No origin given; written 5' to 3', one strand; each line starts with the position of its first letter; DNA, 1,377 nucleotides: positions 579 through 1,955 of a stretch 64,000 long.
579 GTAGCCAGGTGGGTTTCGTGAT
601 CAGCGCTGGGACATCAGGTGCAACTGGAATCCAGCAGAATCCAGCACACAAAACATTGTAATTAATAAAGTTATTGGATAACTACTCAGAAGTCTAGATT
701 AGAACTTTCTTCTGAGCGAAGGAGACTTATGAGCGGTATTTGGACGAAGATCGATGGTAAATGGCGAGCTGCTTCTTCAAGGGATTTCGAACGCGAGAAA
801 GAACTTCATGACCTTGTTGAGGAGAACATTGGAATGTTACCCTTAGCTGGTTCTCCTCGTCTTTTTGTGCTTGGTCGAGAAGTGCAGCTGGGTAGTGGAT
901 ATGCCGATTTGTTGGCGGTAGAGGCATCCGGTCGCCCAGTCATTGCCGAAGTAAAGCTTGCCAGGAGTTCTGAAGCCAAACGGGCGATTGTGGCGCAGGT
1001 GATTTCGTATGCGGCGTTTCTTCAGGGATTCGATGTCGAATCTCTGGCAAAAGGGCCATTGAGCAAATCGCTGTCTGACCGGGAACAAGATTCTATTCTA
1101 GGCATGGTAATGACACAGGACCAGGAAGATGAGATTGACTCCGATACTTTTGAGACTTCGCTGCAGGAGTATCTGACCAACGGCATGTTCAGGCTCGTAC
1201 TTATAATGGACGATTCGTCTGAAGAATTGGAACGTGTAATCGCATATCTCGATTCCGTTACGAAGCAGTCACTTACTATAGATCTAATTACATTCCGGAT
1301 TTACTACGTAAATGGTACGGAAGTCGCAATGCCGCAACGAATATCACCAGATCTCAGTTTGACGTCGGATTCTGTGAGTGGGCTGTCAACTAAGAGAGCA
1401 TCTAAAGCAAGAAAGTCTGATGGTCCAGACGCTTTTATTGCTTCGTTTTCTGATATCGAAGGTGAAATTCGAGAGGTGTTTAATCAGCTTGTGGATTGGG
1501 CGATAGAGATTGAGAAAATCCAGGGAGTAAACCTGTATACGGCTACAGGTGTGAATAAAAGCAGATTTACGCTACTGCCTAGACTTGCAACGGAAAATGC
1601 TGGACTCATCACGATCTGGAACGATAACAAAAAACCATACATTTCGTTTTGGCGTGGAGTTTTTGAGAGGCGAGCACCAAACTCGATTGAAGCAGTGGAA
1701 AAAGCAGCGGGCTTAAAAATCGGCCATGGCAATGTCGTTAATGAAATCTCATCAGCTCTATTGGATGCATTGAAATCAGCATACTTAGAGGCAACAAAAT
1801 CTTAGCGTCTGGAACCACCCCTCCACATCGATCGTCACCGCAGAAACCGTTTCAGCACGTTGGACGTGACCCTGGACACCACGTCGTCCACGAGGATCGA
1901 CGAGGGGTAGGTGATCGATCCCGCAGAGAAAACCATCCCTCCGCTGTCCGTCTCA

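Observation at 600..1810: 1.2-kb low-GC insert carrying a lone NucS/DUF91-like PD-(D/E)xK nuclease-fold gene between coaA and a DMFase-like gene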

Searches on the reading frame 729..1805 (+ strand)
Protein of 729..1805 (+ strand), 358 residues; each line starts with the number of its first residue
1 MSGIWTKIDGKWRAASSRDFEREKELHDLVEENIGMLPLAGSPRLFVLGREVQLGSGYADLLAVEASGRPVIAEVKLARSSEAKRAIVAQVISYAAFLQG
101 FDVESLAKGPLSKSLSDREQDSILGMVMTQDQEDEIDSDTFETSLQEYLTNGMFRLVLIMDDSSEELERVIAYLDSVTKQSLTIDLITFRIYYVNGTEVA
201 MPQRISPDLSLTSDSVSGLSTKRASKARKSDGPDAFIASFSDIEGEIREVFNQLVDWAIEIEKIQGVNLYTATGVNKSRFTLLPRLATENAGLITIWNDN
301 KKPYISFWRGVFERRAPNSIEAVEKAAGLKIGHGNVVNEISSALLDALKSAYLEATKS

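Call 4: search_protein_families(library=pfam, proteins=[window:729-1805:+], max_evalue=1)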
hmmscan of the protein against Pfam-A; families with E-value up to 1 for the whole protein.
window:729-1805:+ (358 aa): 3 families
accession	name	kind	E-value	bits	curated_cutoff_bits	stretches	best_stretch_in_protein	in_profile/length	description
PF18595.6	Nuf2_DHR10-like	-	0.038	14.5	28.4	1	224-266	12-54/117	Nuf2, DHR10-like domain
PF01930.23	Cas_Cas4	-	0.062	13.8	22.7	1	50-116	47-108/160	Domain of unknown function DUF83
PF01939.22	NucS_C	-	0.19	12.1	24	1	23-109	2-81/124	Endonuclease NucS C-terminal domain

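Call 5: search_protein_families(library=padloc, proteins=[window:729-1805:+], max_evalue=10)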
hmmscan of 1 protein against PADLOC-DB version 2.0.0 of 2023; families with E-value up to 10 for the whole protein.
window:729-1805:+ (358 aa): 6 families
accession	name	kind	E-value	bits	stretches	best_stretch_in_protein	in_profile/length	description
PDLC04916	PDC-S11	-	1.4e-18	65.1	1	6-233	8-208/358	-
PDLC04915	PDC-S11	-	3.2e-11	41.1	1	20-228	24-217/379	-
PDLC04913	PDC-S11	-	0.002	15.3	1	60-108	63-108/375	-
PDLC04946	PDC-S18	-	0.0035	14.4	1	10-99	29-112/365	-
PDLC04914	PDC-S11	-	0.0045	14.2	1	20-96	17-91/314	-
PDLC01611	Cas4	-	0.029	12.6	1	50-118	46-108/158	"CAS-I,CAS-II,CAS-III,CAS-IV,CAS-V,CAS-VI; acquisition_associated"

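Call 6: search_protein_families(library=ncbifam, proteins=[window:729-1805:+], max_evalue=10)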
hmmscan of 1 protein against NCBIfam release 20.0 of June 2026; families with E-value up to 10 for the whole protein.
window:729-1805:+ (358 aa): 2 families
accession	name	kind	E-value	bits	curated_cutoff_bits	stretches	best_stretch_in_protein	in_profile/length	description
NF003270.0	PRK04247.1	equivalog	0.00069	18.7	216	1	22-98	129-198/250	endonuclease NucS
NF053737.1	HP1233_fam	subfamily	0.0094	16.2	50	1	126-240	22-127/142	HP1233 family protein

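Call 7: search_solved_structures(query=window:729-1805:+, max_evalue=10, show_alignments=3)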
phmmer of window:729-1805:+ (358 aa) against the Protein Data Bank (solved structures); distinct sequences matched with E-value up to 10: 0.

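Call 9: find_homologous_proteins(query=window:729-1805:+)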
Query window:729-1805:+ (358 aa): 900 proteins with E <= 0.001 among 6182 candidates; the best 120 are listed.
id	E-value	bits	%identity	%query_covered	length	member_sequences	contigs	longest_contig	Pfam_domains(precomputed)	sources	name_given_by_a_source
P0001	1.4e-211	720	93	100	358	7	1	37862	-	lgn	-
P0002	1.2e-194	664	86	100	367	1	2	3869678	-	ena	-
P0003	1.6e-192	657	85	100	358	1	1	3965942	-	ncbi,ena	-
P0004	5.5e-191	652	85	100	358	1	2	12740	-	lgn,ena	-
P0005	6.3e-191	652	85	100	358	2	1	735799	-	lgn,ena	-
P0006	7.2e-191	652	84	99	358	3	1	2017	-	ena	-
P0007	3.0e-188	643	82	100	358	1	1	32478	-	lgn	-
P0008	4.9e-183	626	82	100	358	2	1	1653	-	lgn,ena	-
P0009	1.4e-181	622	90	89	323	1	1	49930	-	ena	-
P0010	3.2e-174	597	86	90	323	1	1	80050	-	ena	-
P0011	2.1e-171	588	85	90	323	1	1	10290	-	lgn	-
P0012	2.6e-168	578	85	90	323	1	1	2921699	-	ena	-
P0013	1.3e-156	539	72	99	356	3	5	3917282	-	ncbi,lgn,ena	-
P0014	2.7e-156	538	89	80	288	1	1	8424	-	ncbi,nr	ncbi:MAG: hypothetical protein F4104_02405, partial [Gemmatimonadetes bacterium]|nr:hypothetical pro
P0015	1.6e-154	533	71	100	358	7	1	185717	-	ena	-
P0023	1.9e-141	490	64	100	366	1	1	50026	-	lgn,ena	-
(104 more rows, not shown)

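Call 12: search_solved_structures(query=A1, max_evalue=10, show_alignments=3)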
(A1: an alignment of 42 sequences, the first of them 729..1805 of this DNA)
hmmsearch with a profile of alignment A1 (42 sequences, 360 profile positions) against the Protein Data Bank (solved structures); distinct sequences matched with E-value up to 10: 0.

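Call 13: find_encoding_contigs(protein=window:729-1805:+, flank=10000)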
Protein window:729-1805:+ (358 aa): 4 contigs read that carry it; 2 places shown.
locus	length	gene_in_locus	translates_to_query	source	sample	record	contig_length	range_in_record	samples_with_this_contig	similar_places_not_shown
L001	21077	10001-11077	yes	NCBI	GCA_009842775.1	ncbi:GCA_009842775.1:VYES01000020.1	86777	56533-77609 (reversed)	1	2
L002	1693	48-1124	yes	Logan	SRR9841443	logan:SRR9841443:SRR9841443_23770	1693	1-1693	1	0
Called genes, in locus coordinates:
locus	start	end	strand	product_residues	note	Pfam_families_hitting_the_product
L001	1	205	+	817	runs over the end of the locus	PF12704:MacB_PCD, PF02687:FtsX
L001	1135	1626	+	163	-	PF22811:Zn_ribbon_NrdR, PF03477:ATP-cone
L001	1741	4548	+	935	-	PF08471:Ribonuc_red_2_N, PF02867:Ribonuc_red_lgC, PF12637:TSCPD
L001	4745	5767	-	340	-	PF03706:LPG_synthase_TM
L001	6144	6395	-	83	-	PF13560:HTH_31 (faint), PF01381:HTH_3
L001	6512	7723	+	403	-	PF06792:UPF0261, PF23189:UPF0261_C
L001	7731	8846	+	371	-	PF02746:MR_MLE_N, PF26685:DUF8230_C, PF13378:MR_MLE_C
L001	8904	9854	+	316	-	PF00485:PRK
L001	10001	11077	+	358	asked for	-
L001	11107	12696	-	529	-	PF20254:DMFA2_C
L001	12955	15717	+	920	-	PF04295:GD_AH_second, PF20629:GD_AH_C, PF04295:GD_AH_second, PF20629:GD_AH_C (weak)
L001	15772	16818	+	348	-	PF24827:AstE_AspA_cat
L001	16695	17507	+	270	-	PF13649:Methyltransf_25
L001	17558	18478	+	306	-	PF03446:NAD_binding_2, PF09130:DUF1932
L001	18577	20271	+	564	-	-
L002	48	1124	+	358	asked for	-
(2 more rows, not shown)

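Call 14: find_related_loci(query=A1, collection=genome_contigs, flank=10000)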
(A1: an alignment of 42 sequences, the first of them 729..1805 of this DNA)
Query A1 (358 aa) in genome_contigs; peptide patterns used: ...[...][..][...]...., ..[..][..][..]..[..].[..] (x = any residue, [..] = any of these).
176 stretches matched a pattern; 143 encode a relative of the query (tblastn E <= 1e-3); the best 80 are kept; 80 distinct loci.
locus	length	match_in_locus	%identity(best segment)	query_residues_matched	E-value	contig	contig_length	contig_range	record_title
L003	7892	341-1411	86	1-357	0e+0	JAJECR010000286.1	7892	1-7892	MAG: Candidatus Latescibacterota bacterium isolate jk18xAbins.29 k141_1427385, whole genome shotgun sequence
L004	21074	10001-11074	85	1-358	0e+0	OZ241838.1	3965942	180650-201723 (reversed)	MAG: bacterium isolate 834f4656-8c40-439b-be50-31c876aeaf38 genome assembly, chromosome: 1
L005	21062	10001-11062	72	1-356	8e-168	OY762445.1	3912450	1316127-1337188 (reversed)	MAG: bacterium isolate 4d88f91b-64ba-49ef-9c7d-4906d56127d1 genome assembly, chromosome: 1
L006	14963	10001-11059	65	1-356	1e-149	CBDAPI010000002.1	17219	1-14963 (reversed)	MAG: Acidobacteriota bacterium isolate f35b9e99-e4d3-4cb6-9eee-81227bac6fb5 genome assembly, contig: contig_2, whole gen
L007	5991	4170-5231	56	1-354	4e-128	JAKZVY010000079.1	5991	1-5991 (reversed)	MAG: Dehalococcoidia bacterium isolate Langseth_MAG_00123 Langseth_MAG_00123_000000000079, whole genome shotgun sequence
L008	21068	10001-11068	55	1-356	5e-128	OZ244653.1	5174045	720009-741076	MAG: bacterium isolate 39c32cc5-dc70-4d00-b26d-4165b0e321b9 genome assembly, chromosome: 1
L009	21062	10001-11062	55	1-355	5e-127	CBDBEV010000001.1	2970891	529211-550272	MAG: bacterium isolate 138114a6-c459-4528-9bbc-32813c999549 genome assembly, contig: contig_1, whole genome shotgun sequ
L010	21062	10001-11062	54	1-355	5e-126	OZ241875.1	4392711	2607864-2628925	MAG: bacterium isolate fde39c58-18aa-4d93-bb40-cd1cf9ece30f genome assembly, chromosome: 1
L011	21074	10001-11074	54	1-358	7e-126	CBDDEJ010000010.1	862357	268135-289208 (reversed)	MAG: Dehalococcoidia bacterium isolate 49c8d7ff-4838-46bf-a9ef-c42a27772ead genome assembly, contig: contig_10, whole ge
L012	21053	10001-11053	55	1-354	2e-125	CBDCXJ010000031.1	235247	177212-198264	MAG: Gaiellaceae bacterium isolate 5b833b31-763d-41a9-83c8-cc356e1f4743 genome assembly, contig: contig_31, whole genome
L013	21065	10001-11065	56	1-356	4e-125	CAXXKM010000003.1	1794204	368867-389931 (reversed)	MAG: Longimicrobiales bacterium isolate 66c0fc7b-e3b3-44f4-8b1e-17cf0e7a764f genome assembly, contig: contig_3, whole ge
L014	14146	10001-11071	55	1-358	2e-124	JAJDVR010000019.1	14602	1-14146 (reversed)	MAG: Gemmatimonadetes bacterium isolate jk18x22bins.6 k141_79835, whole genome shotgun sequence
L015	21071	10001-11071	54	1-358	8e-124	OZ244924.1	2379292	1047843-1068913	MAG: Dehalococcoidia bacterium isolate e5f2f67f-80f5-4dea-8d85-3d806a77b3c6 genome assembly, chromosome: 1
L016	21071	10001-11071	55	1-356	1e-123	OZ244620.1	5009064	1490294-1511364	MAG: uncultured Candidatus Binatia bacterium isolate a6e05b1d-2203-4d92-b789-b8e4a46226c9 genome assembly, chromosome: 1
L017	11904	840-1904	53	1-356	1e-122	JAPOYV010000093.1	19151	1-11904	MAG: Gammaproteobacteria bacterium isolate COS4_bin_44 NODE_2422_length_19151_cov_12.7171, whole genome shotgun sequence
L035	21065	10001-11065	53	1-355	2e-115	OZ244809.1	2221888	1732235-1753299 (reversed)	MAG: Dehalococcoidia bacterium isolate 72fb4183-5545-492e-8133-80fab9efad69 genome assembly, chromosome: 1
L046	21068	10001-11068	50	1-358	1e-106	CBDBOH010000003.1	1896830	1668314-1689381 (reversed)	MAG: Chloroflexota bacterium isolate 6ed94c95-c701-4cc9-8e12-bdeb5c957f40 genome assembly, contig: contig_3, whole genom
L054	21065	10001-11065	65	1-356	3e-154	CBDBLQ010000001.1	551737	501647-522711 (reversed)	MAG: bacterium isolate 7e3eab2d-bf14-4947-a8f9-fc6ddb354d52 genome assembly, contig: contig_1, whole genome shotgun sequ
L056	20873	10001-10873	53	1-293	8e-97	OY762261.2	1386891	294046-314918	MAG: Dehalococcoidia bacterium isolate 8dfcd61c-6008-4d0e-aef3-db511af9be87 genome assembly, chromosome: 1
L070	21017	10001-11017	44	2-348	3e-87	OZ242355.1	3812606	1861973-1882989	MAG: Acidimicrobiales bacterium isolate 104998a1-4135-4d78-96d2-be0913496795 genome assembly, chromosome: 1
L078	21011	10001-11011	42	1-355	9e-80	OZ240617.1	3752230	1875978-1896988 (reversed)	MAG: Candidatus Aldehydirespiratoraceae bacterium isolate 0b71e67c-702b-47f2-97b2-5742d9223fe1 genome assembly, chromoso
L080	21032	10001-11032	43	4-355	2e-79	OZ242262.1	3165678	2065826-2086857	MAG: Dehalococcoidia bacterium isolate ad06fa00-f9d4-4df5-aac3-c9777a52e3f0 genome assembly, chromosome: 1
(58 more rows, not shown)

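Call 20: predict_structure(alignment_id=A1)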
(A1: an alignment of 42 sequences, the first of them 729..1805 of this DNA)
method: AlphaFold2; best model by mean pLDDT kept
length: 358 residues; sequences in the alignment: 42
mean_pLDDT: 82.4   pTM: 0.57
mean pLDDT of the five models: 82.4, 81.1, 81.0, 80.5, 78.9
residues with pLDDT >= 90: 121; 70-90: 187; 50-70: 31; < 50: 19
segments of 3 or more residues with pLDDT < 50: 211-228
pLDDT, mean of each block of 10 residues (from residue 1): 74 83 88 81 88 91 93 84 76 91 90 92 90 80 86 90 81 72 85 85 73 34 37 82 89 95 90 68 84 86 86 90 92 75 95 89
secondary structure, 60 per line:
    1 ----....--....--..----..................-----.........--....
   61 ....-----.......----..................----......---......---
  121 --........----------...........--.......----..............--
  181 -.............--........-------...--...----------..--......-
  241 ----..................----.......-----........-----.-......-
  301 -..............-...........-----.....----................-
elements in order: E5-8 E11-14 H23-40 E46-54 E57-64 E70-76 H81-98 H103-108 H112-117 H123-130 H141-151 E154-160 H165-178 E182-194 E197-204 H234-239 H245-262 E267-273 E279-286 E294-299 E302-308 H309-315 H317-327 E333-337 H342-357

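Call 32: find_related_loci(query=A1, collection=viral_contigs, flank=10000)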
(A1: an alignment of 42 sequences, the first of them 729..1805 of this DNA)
Query A1 (358 aa) in viral_contigs; peptide patterns used: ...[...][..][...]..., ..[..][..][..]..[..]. (x = any residue, [..] = any of these).
15 stretches matched a pattern, but none encodes a relative of the query by tblastn (E <= 1e-3).

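Call 38: fold_search(model_id=the predicted structure, library=pdb)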
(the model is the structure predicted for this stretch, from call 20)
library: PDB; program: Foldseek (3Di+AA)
matches with E <= 10: 435; with E <= 0.001: 0
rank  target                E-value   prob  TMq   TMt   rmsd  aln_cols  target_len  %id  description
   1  5gke_A                2.2e-03  1.00  0.19  0.28  13.6       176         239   13  Structure of EndoMS-dsDNA1 complex (released 2016-11-02)
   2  2vld_A                2.4e-03  1.00  0.21  0.32   8.7       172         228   14  crystal structure of a repair endonuclease from Pyrococcus abyssi (released 2009-05-19)
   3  2vld_B                3.6e-03  1.00  0.21  0.32   8.1       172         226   16  crystal structure of a repair endonuclease from Pyrococcus abyssi (released 2009-05-19)
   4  5i6f_A                2.9e-02  0.16  0.19  0.09  16.8       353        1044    8  Crystal structure of C-terminal variant 1 of Chaetomium thermophilum acetyl-CoA carboxylase (released 2016-04-20)
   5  4dap                  3.4e-02  0.85  0.23  0.33   6.5       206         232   12  The structure of Escherichia coli SfsA (released 2013-08-14)
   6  5i6g_B                4.1e-02  0.13  0.18  0.08  15.8       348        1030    9  Crystal structure of C-terminal variant 2 of Chaetomium thermophilum acetyl-CoA carboxylase (released 2016-04-20)
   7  5gkj_B                5.1e-02  0.93  0.21  0.32   7.3       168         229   18  Structure of EndoMS in apo form (released 2016-11-02)
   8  5i6h_A                5.7e-02  0.10  0.17  0.07  16.7       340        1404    9  Crystal structure of CD-CT domains of Chaetomium thermophilum acetyl-CoA carboxylase (released 2016-04-20)
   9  7lw7                  6.4e-02  0.13  0.15  0.18  21.3       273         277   13  Human Exonuclease 5 crystal structure (released 2021-07-14)
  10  5i6i_B                2.2e-01  0.08  0.18  0.07  16.6       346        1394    9  Crystal structure of a dBCCP-variant of Chaetomium thermophilum acetyl-CoA carboxylase (released 2016-04-20)
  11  2oyb                  2.4e-01  0.57  0.13  0.19  20.1       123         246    7  The crystal structure of OspA mutant (released 2008-03-04)
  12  7lw9_A                2.4e-01  0.08  0.14  0.17  14.3       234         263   14  Human Exonuclease 5 crystal structure in complex with ssDNA, Sm, and Na (released 2021-07-14)
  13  7lwa_A                2.7e-01  0.07  0.13  0.17  23.1       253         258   14  Human Exonuclease 5 crystal structure (T88E) in complex with ssDNA and Mg (released 2021-07-14)
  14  9np6_A                2.9e-01  0.47  0.15  0.07   9.1       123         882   16  Cryo-EM structure of AdnA(D934A)-AdnB(D1014A) in complex with AMPPNP and blunt end DNA (released 2025-03-19)
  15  3dnx                  3.3e-01  0.28  0.19  0.39  11.9       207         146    9  SPO1766 protein of unknown function from Silicibacter pomeroyi. (released 2008-09-02)
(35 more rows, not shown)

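Call 49: search_protein_representatives(alignment_id=A1)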
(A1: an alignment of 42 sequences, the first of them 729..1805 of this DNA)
Query: 42 sequences, 360 profile positions. Proteins with E-value up to 0.001 (for the whole library): 5247; up to 1e-10: 2265; up to 1e-30: 297. The best 150 are listed.
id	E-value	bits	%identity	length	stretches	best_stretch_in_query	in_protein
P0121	4.5e-169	578.6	-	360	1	1-358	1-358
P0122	8.8e-132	456.0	-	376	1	1-359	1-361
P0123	1.7e-126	438.6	-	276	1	89-359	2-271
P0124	1.3e-125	435.7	-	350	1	1-359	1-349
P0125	2.9e-125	434.5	-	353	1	1-358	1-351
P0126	4.6e-117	407.5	-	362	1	1-358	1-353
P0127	2.3e-114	398.7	-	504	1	2-358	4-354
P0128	2.4e-110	385.4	-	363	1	4-359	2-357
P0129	1.5e-109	382.8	-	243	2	1-186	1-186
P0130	2.1e-109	382.3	-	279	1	48-304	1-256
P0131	1.3e-106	373.2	-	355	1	2-358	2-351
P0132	1.4e-103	363.1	-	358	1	1-358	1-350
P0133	1.8e-103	362.8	-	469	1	1-358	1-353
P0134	2.1e-103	362.6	-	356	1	1-359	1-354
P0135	1.3e-102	360.0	-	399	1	2-357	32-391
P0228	4.2e-66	239.9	-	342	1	4-355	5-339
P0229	4.4e-66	239.8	-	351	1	1-359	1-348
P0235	2.2e-64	234.3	-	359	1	1-359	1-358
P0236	6.5e-64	232.7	-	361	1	1-358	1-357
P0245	4.0e-61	223.5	-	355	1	1-358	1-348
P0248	2.9e-60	220.7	-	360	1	1-359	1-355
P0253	2.6e-58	214.3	-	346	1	1-358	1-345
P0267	1.6e-53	198.5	-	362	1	1-359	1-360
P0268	2.2e-53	198.1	-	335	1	19-359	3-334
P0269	2.3e-53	198.0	-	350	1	1-359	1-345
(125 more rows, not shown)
